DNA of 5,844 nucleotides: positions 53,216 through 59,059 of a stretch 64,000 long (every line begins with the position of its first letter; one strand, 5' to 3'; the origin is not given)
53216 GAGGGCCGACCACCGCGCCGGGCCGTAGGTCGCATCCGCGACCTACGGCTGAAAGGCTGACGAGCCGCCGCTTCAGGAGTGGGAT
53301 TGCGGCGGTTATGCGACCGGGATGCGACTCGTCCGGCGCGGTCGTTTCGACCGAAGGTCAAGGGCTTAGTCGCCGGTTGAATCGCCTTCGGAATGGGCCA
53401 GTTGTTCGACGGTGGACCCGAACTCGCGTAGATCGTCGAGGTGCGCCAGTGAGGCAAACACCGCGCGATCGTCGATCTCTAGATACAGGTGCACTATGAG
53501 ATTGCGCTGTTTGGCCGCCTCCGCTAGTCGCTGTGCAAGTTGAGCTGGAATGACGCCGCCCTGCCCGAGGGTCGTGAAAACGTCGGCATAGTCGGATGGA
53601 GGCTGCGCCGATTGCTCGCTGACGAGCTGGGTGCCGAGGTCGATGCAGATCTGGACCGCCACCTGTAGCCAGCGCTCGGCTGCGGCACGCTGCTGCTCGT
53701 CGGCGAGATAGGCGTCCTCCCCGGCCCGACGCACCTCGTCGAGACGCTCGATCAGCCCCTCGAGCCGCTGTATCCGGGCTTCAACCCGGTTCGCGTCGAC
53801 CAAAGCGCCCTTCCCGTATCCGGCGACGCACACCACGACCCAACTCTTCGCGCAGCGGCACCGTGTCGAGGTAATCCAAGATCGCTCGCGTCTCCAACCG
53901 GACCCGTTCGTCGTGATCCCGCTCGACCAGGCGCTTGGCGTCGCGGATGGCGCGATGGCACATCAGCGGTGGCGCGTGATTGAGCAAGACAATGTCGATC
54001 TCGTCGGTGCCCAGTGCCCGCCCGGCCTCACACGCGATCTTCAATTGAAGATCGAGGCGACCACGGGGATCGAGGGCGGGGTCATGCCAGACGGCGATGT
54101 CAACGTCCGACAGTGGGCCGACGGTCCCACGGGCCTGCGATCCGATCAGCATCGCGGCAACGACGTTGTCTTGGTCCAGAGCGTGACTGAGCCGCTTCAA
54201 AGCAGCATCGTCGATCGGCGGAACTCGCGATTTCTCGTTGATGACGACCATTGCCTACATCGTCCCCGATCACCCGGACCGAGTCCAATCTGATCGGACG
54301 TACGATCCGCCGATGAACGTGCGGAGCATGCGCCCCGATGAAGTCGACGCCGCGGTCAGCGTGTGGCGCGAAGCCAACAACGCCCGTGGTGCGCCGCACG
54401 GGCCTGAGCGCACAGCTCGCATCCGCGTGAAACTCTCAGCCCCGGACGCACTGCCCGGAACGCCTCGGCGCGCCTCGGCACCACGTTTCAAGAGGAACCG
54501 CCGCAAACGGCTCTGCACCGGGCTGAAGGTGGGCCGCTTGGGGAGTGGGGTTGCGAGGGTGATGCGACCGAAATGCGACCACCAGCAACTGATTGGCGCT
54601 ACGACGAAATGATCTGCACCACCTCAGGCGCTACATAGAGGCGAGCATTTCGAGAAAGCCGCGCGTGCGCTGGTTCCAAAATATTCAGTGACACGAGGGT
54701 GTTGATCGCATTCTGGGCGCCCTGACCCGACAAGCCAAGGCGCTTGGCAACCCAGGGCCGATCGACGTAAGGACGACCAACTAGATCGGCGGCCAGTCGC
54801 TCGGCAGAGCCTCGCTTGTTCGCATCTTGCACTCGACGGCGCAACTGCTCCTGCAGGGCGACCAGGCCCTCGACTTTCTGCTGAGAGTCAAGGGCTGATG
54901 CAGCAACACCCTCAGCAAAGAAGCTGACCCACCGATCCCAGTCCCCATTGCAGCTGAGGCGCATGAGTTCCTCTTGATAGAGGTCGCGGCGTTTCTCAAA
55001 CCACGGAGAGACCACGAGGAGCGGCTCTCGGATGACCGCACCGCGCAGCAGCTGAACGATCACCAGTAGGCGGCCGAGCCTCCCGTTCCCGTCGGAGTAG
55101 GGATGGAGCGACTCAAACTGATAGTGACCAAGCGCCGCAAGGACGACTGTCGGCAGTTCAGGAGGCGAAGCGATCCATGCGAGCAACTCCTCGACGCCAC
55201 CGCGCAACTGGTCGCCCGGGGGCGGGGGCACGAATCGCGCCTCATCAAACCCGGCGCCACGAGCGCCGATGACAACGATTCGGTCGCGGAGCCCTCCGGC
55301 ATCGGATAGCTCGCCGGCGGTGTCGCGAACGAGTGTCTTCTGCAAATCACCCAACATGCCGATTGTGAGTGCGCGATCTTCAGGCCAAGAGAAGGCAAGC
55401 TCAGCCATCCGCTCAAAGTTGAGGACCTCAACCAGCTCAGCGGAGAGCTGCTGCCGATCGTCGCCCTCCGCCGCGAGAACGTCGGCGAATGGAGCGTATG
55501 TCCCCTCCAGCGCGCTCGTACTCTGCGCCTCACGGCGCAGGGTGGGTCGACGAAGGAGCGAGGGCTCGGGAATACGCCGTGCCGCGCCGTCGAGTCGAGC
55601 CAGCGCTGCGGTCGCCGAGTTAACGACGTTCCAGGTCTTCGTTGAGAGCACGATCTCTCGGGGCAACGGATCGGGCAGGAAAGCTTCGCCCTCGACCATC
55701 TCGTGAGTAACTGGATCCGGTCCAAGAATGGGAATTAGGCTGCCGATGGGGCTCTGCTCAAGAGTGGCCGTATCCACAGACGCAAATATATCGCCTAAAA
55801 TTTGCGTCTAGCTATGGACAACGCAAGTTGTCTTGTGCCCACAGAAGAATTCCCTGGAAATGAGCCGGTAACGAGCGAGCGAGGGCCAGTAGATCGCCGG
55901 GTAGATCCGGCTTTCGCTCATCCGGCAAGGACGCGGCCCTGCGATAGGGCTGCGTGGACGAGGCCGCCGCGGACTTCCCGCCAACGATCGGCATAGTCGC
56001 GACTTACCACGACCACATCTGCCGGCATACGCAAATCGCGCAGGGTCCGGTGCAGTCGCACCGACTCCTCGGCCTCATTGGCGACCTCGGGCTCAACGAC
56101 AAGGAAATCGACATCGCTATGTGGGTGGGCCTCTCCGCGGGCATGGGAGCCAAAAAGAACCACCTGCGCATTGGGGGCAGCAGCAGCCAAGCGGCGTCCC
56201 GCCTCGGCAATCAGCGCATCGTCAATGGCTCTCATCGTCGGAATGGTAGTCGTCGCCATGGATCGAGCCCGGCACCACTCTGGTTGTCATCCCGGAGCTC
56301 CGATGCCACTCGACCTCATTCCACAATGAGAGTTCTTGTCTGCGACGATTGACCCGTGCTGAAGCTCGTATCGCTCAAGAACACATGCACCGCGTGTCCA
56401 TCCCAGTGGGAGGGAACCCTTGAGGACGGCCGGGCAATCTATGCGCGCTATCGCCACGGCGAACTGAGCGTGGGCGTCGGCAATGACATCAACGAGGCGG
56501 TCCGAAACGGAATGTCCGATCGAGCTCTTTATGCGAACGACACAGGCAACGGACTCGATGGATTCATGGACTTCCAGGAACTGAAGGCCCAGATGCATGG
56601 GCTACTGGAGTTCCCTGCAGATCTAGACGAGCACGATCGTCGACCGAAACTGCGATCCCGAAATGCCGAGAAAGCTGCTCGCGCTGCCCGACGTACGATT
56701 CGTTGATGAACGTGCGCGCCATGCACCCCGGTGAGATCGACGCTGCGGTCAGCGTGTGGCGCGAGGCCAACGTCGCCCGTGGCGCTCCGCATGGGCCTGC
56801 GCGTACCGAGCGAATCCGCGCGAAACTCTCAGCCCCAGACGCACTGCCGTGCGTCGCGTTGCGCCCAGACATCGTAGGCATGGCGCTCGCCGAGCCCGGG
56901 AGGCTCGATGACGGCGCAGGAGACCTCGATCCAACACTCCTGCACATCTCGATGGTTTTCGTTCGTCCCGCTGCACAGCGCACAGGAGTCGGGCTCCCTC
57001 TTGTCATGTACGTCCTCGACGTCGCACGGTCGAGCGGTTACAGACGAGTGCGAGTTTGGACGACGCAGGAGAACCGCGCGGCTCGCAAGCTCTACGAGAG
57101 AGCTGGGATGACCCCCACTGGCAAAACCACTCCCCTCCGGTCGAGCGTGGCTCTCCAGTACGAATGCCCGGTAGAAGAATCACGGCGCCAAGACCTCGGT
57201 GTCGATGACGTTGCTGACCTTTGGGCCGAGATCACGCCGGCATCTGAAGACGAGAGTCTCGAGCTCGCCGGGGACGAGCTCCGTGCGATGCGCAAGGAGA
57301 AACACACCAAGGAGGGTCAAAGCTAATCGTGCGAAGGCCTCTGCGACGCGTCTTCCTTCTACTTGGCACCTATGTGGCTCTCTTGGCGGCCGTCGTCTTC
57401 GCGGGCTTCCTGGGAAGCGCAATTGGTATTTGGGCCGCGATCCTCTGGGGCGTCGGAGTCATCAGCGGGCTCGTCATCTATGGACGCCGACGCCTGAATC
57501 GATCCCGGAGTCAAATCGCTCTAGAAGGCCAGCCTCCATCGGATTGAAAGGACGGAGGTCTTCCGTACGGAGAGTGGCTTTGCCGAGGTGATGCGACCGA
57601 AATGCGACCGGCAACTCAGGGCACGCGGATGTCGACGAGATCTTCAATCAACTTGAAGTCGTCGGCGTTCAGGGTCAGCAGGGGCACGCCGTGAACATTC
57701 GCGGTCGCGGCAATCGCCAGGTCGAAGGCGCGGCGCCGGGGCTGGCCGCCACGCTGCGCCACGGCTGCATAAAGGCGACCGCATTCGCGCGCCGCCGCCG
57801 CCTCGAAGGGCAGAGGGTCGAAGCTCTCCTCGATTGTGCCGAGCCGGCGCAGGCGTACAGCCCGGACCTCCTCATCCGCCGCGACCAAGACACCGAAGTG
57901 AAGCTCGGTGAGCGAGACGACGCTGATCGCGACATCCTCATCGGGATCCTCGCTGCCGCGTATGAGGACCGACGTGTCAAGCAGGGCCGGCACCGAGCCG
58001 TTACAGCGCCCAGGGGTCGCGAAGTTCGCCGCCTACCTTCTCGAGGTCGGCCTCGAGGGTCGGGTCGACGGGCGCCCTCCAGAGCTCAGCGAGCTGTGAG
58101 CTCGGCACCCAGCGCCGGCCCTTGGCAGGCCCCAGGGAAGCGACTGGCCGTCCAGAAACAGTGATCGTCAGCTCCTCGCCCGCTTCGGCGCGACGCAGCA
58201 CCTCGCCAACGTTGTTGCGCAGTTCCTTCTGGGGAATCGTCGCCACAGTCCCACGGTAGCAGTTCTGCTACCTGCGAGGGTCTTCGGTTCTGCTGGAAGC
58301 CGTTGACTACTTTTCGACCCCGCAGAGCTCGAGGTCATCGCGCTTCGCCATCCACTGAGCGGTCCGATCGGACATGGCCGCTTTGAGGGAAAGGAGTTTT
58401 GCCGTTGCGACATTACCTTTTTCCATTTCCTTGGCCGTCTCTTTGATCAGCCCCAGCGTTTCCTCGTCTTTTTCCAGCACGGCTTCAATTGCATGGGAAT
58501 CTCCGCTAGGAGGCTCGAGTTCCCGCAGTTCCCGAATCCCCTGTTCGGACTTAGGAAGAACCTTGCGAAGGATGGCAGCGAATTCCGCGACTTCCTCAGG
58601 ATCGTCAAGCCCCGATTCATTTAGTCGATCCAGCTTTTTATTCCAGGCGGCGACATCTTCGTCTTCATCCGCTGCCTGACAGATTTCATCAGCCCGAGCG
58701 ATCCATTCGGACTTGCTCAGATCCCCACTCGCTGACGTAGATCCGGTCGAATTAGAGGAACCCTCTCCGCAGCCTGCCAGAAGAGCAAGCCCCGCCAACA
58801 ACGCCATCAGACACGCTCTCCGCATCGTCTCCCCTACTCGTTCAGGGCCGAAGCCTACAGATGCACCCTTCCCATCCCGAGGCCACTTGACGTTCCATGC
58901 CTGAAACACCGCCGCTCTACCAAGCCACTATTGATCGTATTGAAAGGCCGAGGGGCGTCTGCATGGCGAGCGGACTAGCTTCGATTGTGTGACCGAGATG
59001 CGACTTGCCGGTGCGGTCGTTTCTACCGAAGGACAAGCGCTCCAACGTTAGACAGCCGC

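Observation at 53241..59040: Family R: four co-oriented 70-100 nt repeats, each 3-20 nt past the stop codon of a minus-strand toxin/defence operon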

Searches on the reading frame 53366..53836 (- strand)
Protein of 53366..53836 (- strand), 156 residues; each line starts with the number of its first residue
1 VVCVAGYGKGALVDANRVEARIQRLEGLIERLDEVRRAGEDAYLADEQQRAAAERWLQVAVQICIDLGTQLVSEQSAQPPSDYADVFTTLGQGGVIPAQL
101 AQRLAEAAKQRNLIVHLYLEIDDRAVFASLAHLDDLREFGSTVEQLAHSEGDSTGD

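Call 10: search_protein_families(library=pfam, proteins=[window:53366-53836:-], max_evalue=0.01)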
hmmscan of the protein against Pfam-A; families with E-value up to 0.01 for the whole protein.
window:53366-53836:- (156 aa): 1 family
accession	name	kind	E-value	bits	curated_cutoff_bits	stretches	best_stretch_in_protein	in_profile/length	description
PF01934.22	HepT-like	-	7.3e-25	87.5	23.5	1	28-139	4-116/120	Ribonuclease HepT-like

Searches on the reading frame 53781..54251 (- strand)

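Call 10: search_protein_families(library=pfam, proteins=[window:53781-54251:-], max_evalue=0.01)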
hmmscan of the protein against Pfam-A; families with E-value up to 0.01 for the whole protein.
window:53781-54251:- (156 aa): 2 families
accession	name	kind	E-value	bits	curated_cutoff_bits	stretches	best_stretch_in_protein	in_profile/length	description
PF18765.7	Polbeta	-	6.3e-16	58.8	26.9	1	24-113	6-92/93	Polymerase beta, Nucleotidyltransferase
PF01909.29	NTP_transf_2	-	4.6e-07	30.6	21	1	19-94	2-78/93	Nucleotidyltransferase domain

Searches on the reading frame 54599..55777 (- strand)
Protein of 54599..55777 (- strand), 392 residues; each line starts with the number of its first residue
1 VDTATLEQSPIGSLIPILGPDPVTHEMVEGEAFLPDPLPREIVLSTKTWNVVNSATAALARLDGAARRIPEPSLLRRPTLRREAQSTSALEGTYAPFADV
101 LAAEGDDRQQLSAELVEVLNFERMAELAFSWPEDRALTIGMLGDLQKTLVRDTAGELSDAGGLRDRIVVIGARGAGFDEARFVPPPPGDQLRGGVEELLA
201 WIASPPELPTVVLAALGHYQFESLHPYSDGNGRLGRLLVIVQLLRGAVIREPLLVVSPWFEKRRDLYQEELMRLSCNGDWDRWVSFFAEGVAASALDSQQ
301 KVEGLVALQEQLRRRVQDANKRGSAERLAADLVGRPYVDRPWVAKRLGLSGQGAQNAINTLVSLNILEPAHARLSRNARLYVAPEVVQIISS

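Call 10: search_protein_families(library=pfam, proteins=[window:54599-55777:-], max_evalue=0.01)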
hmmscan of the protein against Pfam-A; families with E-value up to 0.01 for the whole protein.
window:54599-55777:- (392 aa): 2 families
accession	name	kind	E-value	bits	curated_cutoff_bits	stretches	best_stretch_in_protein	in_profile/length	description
PF13784.11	Fic_N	-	2.9e-18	66.1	26.7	1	52-129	4-81/82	Fic/DOC family N-terminal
PF02661.23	Fic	-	2.2e-13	51.3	24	1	138-243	3-93/93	Fic/DOC family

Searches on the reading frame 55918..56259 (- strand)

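Call 10: search_protein_families(library=pfam, proteins=[window:55918-56259:-], max_evalue=0.01)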
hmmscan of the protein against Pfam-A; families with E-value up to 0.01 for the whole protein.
window:55918-56259:- (113 aa): 6 families
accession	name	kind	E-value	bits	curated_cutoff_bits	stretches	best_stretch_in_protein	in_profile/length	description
PF01909.29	NTP_transf_2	-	5e-12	46.5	21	1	27-69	11-56/93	Nucleotidyltransferase domain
PF18765.7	Polbeta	-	2.8e-08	34.3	26.9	1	32-86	15-70/93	Polymerase beta, Nucleotidyltransferase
PF10620.15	MdcG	-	0.00011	22.5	26.5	1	44-97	48-101/121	Phosphoribosyl-dephospho-CoA transferase MdcG C-terminal domain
PF22600.2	MTPAP-like_central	-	0.00033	21.2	27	1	24-71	33-78/139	Poly(A) RNA polymerase, mitochondrial-like, central palm domain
PF14792.12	DNA_pol_B_palm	-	0.0017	19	25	1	22-76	16-70/113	DNA polymerase beta palm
PF03445.19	DUF294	-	0.0039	17.5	21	1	17-60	36-78/138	Putative nucleotidyltransferase DUF294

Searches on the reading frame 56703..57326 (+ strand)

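Call 10: search_protein_families(library=pfam, proteins=[window:56703-57326:+], max_evalue=0.01)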
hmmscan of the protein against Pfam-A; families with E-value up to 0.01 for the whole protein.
window:56703-57326:+ (207 aa): 5 families
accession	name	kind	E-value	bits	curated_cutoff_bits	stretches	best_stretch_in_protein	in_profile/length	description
PF00583.31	Acetyltransf_1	-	8.5e-14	52.3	20.7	1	26-136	12-116/116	Acetyltransferase (GNAT) family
PF13673.13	Acetyltransf_10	-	7.5e-09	36.1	23.6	1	72-142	52-113/128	Acetyltransferase (GNAT) domain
PF13508.13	Acetyltransf_7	-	5.9e-07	30.2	27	1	57-135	14-81/84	Acetyltransferase (GNAT) domain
PF08445.16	FR47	-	3.9e-05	24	22.1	1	81-137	23-78/86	FR47-like protein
PF13302.13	Acetyltransf_3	-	0.0002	22.5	25.4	1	5-137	5-138/138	Acetyltransferase (GNAT) domain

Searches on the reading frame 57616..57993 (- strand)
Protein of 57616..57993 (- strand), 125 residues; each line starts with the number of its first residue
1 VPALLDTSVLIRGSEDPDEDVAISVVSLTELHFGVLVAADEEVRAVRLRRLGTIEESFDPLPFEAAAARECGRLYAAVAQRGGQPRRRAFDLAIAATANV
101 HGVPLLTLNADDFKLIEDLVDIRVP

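Call 10: search_protein_families(library=pfam, proteins=[window:57616-57993:-], max_evalue=0.01)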
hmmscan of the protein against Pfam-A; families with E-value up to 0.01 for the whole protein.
window:57616-57993:- (125 aa): 1 family
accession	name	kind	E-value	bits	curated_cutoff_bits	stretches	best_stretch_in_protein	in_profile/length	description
PF01850.27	PIN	-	3e-10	41.2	23.6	1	4-115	2-116/120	PIN domain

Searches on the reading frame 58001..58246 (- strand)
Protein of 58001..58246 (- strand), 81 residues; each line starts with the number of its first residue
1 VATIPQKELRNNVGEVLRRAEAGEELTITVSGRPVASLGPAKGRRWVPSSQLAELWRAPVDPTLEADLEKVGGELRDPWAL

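Call 10: search_protein_families(library=pfam, proteins=[window:58001-58246:-], max_evalue=0.01)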
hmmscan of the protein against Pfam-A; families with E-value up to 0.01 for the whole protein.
window:58001-58246:- (81 aa): 1 family
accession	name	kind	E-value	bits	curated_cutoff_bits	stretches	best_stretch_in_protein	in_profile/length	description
PF02604.26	PhdYeFM_antitox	-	1.1e-07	31.9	29.8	1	1-38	1-39/74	Antitoxin Phd_YefM, type II toxin-antitoxin system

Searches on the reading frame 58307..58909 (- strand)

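Call 10: search_protein_families(library=pfam, proteins=[window:58307-58909:-], max_evalue=0.01)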
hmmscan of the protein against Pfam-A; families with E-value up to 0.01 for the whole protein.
window:58307-58909:- (200 aa): 1 family
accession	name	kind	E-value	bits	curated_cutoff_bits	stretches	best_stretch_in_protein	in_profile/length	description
PF19903.4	DUF6376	-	0.0057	17.4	27.3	1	85-173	11-95/116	Family of unknown function (DUF6376)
